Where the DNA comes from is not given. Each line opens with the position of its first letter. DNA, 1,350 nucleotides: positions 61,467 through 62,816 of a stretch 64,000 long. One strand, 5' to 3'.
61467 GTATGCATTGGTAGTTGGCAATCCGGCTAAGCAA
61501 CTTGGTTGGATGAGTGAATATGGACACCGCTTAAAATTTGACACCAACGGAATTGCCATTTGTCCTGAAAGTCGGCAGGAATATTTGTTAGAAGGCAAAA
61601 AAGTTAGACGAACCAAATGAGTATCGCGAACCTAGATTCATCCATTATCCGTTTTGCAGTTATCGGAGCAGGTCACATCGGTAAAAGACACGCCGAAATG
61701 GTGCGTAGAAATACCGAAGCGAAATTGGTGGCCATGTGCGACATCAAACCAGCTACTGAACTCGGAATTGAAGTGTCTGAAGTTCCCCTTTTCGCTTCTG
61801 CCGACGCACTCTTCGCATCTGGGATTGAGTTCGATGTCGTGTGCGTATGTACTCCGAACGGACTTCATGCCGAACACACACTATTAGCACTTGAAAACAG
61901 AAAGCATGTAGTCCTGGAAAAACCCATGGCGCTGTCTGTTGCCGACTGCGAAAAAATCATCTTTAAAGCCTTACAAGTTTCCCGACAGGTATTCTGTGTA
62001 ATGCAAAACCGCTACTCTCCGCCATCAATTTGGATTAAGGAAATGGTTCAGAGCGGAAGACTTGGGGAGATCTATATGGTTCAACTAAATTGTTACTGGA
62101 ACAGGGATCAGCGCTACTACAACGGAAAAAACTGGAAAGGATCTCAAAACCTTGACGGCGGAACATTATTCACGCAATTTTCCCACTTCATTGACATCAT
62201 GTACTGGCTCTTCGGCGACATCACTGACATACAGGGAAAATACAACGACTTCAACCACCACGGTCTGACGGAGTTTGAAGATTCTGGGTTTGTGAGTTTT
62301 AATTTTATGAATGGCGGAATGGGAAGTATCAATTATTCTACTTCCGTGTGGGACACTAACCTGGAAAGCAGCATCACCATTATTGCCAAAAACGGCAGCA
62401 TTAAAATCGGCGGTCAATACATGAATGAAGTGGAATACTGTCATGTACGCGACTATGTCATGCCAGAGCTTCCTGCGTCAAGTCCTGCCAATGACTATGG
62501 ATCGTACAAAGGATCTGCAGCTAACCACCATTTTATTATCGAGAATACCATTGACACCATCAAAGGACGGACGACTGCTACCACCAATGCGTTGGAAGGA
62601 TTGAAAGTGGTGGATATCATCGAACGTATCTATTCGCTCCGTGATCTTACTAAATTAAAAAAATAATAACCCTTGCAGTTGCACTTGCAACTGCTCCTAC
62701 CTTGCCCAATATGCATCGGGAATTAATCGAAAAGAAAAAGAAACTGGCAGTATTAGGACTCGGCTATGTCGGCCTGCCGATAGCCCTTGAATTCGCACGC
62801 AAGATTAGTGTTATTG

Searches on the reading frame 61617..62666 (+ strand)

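Call 45: search_protein_families(library=pfam, proteins=[window:61617-62666:+], max_evalue=0.00001)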
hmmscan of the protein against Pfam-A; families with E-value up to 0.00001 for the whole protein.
window:61617-62666:+ (349 aa): 3 families
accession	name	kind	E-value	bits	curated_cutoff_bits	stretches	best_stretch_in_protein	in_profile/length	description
PF01408.29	GFO_IDH_MocA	-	7.5e-26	91.6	24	1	11-123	1-114/120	Oxidoreductase family, NAD-binding Rossmann fold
PF22725.1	GFO_IDH_MocA_C3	-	3.4e-22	79.2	27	1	140-262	4-123/124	GFO/IDH/MocA C-terminal domain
PF02894.22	GFO_IDH_MocA_C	-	2.5e-19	70.4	22.9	1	141-339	1-207/218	Oxidoreductase family, C-terminal alpha/beta domain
